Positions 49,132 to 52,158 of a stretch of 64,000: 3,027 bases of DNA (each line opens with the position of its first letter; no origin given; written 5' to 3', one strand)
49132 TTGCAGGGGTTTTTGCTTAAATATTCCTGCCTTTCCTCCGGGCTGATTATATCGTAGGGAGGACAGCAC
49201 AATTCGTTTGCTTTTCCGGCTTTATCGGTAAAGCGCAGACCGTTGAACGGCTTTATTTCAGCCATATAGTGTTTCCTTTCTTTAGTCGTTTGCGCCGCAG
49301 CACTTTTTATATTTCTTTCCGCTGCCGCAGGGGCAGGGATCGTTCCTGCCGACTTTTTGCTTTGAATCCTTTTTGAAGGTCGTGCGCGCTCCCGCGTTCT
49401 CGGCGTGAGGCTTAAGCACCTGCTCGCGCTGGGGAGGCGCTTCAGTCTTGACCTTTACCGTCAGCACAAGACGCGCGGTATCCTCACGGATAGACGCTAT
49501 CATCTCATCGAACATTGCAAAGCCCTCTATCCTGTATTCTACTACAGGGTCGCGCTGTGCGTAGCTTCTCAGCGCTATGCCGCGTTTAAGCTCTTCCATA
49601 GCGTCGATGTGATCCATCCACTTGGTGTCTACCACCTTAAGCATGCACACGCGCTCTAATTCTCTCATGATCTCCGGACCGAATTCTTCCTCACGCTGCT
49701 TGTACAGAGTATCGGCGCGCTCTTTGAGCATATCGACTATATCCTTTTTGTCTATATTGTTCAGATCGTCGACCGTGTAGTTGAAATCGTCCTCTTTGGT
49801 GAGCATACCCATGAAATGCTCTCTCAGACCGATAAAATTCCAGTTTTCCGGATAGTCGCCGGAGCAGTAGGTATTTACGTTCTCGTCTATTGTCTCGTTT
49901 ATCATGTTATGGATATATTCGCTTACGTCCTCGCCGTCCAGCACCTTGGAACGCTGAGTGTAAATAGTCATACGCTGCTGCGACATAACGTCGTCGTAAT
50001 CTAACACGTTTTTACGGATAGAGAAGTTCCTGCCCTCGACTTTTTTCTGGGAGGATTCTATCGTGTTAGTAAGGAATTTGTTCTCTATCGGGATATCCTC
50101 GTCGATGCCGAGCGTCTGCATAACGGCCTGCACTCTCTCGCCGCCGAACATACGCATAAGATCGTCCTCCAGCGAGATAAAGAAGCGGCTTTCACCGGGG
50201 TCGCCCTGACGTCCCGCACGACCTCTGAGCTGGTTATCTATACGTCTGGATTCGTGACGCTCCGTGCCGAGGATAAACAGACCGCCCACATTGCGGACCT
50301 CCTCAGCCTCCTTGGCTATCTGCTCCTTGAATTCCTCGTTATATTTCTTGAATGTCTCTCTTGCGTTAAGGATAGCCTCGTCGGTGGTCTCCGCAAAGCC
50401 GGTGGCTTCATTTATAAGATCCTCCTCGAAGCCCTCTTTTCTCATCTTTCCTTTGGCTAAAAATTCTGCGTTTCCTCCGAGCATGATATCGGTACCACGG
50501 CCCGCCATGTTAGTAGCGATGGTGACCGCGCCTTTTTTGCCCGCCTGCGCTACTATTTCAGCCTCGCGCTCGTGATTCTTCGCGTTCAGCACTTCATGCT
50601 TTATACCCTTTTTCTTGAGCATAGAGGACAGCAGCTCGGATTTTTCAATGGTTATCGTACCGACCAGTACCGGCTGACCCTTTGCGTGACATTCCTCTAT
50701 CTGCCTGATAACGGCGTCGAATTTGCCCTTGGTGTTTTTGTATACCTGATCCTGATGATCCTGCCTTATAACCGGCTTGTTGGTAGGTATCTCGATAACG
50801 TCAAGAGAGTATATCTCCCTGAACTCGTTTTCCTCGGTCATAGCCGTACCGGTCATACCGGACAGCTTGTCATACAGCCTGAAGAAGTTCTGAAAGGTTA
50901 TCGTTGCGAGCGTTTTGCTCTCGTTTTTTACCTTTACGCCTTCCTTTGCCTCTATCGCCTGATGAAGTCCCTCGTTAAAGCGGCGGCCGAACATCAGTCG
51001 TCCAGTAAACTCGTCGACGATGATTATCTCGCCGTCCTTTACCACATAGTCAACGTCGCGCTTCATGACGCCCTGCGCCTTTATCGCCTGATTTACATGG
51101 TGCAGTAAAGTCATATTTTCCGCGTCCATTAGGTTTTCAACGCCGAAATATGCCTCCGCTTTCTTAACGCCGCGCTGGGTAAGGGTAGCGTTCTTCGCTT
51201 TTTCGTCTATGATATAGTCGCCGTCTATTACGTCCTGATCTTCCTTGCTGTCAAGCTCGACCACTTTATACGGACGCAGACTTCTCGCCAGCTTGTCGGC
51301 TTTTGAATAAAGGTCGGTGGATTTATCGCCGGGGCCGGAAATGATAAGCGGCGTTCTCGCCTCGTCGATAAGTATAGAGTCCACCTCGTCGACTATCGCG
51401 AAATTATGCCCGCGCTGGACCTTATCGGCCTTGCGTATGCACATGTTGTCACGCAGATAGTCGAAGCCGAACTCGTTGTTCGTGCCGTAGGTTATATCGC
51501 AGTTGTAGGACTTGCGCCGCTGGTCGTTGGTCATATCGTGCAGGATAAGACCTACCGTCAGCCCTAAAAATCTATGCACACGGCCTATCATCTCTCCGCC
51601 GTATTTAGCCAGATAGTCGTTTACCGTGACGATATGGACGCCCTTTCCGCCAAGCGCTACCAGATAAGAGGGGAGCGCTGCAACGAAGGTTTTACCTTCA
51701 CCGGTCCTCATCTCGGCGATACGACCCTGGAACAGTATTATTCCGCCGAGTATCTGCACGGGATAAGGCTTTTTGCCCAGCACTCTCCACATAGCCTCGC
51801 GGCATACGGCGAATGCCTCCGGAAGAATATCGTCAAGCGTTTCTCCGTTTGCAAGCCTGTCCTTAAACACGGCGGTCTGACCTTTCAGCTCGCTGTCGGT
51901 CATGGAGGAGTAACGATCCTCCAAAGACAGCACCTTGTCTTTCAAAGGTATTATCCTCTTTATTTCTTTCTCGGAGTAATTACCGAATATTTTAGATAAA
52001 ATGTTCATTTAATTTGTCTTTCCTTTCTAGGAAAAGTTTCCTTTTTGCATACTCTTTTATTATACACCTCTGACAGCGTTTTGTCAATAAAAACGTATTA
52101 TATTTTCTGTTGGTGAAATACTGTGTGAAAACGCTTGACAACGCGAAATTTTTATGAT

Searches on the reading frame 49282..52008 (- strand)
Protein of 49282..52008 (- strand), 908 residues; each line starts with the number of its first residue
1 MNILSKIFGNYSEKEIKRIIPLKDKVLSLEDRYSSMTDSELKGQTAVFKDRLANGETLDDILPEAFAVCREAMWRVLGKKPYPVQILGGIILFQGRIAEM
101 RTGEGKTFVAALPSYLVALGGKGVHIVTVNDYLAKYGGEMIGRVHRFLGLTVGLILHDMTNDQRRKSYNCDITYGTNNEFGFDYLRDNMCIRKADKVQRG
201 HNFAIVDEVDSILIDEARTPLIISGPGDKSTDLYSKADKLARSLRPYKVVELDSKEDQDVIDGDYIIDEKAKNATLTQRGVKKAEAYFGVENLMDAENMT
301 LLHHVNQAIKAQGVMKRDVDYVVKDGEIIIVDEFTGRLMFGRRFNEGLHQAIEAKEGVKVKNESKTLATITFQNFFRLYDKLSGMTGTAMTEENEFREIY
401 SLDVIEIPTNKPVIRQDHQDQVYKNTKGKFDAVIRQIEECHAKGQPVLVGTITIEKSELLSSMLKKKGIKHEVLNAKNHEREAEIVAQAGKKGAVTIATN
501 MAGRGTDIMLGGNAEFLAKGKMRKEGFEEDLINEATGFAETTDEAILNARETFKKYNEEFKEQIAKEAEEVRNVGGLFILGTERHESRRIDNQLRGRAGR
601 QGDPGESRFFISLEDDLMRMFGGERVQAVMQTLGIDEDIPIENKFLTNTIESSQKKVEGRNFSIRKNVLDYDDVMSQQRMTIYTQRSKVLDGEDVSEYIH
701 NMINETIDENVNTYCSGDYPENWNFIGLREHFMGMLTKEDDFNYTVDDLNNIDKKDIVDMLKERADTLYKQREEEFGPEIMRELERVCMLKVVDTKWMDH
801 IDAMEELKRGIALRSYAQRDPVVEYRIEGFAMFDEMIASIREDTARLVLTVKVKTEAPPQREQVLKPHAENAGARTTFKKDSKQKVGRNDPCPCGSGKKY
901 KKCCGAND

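Call 33: search_protein_families(library=pfam, proteins=[window:49282-52008:-], max_evalue=0.001)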
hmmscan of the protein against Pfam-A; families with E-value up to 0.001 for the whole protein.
window:49282-52008:- (908 aa): 6 families
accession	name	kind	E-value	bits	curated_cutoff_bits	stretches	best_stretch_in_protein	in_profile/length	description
PF07517.20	SecA_DEAD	-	3.4e-124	414.3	24.6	1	5-397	2-290/290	SecA DEAD-like domain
PF21090.3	P-loop_SecA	-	1.8e-97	325.3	27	1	412-638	1-205/205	SecA P-loop domain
PF07516.18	SecA_SW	-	8.2e-70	235.4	26.7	1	640-851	1-199/200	SecA Wing and Scaffold domain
PF01043.26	SecA_PP_bind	-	6e-42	143.1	23.5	1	229-353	1-110/110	SecA preprotein cross-linking domain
PF02810.21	SEC-C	-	2.1e-10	40.7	20.4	1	888-905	1-18/19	SEC-C motif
PF00270.35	DEAD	-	2.3e-05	24.6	26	1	97-213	18-130/167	DEAD/DEAH box helicase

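Call 35: find_related_loci(query=window:49282-52008:-, collection=genome_contigs, flank=2000)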
Query window:49282-52008:- (908 aa) in genome_contigs; peptide patterns used: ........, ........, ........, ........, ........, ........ (x = any residue, [..] = any of these).
600 stretches matched a pattern (row limit reached: there are more); 589 encode a relative of the query (tblastn E <= 1e-3); the best 80 are kept; 80 distinct loci.
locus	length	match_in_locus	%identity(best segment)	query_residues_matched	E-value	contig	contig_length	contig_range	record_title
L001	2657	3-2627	77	34-908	0e+0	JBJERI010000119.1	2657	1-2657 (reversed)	MAG: Ruminiclostridium sp. isolate SARD12_bin.014 NODE_23977_length_2657_cov_4.870100, whole genome shotgun sequence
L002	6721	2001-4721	72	1-908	0e+0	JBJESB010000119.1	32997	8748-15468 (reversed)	MAG: Oscillospiraceae bacterium isolate PUUB23_bin.030 NODE_537_length_32997_cov_9.886589, whole genome shotgun sequence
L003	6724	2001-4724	72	1-908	0e+0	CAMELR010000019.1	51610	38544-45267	MAG: uncultured Clostridia bacterium isolate SRR11489750_bin.39_metaWRAP_v1.3_MAG genome assembly, contig: ERZ11466814.3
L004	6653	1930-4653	72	1-908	0e+0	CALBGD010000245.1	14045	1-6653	MAG TPA_asm: uncultured Clostridia bacterium isolate SRR1747065_bin.17_CONCOCT_v1.1_MAG genome assembly, contig: ERZ8082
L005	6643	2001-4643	75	1-880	0e+0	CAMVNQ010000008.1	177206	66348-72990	MAG TPA_asm: uncultured Clostridia bacterium isolate SRR8387716_bin.59_metaWRAP_v1.3_MAG genome assembly, contig: ERZ142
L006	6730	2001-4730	70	1-905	0e+0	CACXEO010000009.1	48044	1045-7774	MAG: Ruminococcaceae bacterium isolate RUG11193 genome assembly, contig: RUG11193_asm_9, whole genome shotgun sequence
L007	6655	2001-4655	70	1-884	0e+0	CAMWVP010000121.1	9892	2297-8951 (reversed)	MAG TPA_asm: uncultured Clostridia bacterium isolate SRR14411330_bin.1_metawrap_v1.3_MAG genome assembly, contig: NODE.6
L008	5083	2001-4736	68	1-906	0e+0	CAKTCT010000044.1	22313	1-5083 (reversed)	MAG: uncultured Oscillospiraceae bacterium isolate REFINED_METABAT215_TOP10_CONTIGS_1500_ASSEMBLY_K77_MERGED__Nepal_MoBi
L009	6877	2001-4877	65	1-905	0e+0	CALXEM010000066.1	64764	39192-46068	MAG: uncultured Clostridia bacterium isolate E13__bin195 genome assembly, contig: E13__k127_476975, whole genome shotgun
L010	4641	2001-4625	70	1-873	0e+0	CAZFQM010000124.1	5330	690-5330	MAG TPA_asm: uncultured Oscillospiraceae bacterium isolate SRP313737_co1_4 genome assembly, contig: NODE_21238_length_53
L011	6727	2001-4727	68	1-907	0e+0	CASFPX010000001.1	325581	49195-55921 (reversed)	uncultured Oscillospiraceae bacterium isolate A81_L4_356356_idba_bin.7 genome assembly, contig: A81_L4_356356_idba_bin.7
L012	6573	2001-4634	70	1-877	0e+0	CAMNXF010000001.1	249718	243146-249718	MAG: uncultured Clostridia bacterium isolate SRR19792995_bin.19_metawrap_v1.3_MAG genome assembly, contig: ERZ12290371_1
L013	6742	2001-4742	67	1-908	0e+0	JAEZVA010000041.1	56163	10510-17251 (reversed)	MAG: Bacillota bacterium isolate OH_PFB_105 k127_718164, whole genome shotgun sequence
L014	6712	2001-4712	68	1-905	0e+0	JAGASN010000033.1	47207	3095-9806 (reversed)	MAG: Oscillospiraceae bacterium isolate RGIG8734 Water_deer_Colon-4__c251369, whole genome shotgun sequence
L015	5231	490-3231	67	1-905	0e+0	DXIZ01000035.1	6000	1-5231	MAG TPA_asm: Candidatus Negativibacillus faecipullorum isolate ChiBcec6-1156 ChiBcec6__C22933_L6000_SAMN08009758, whole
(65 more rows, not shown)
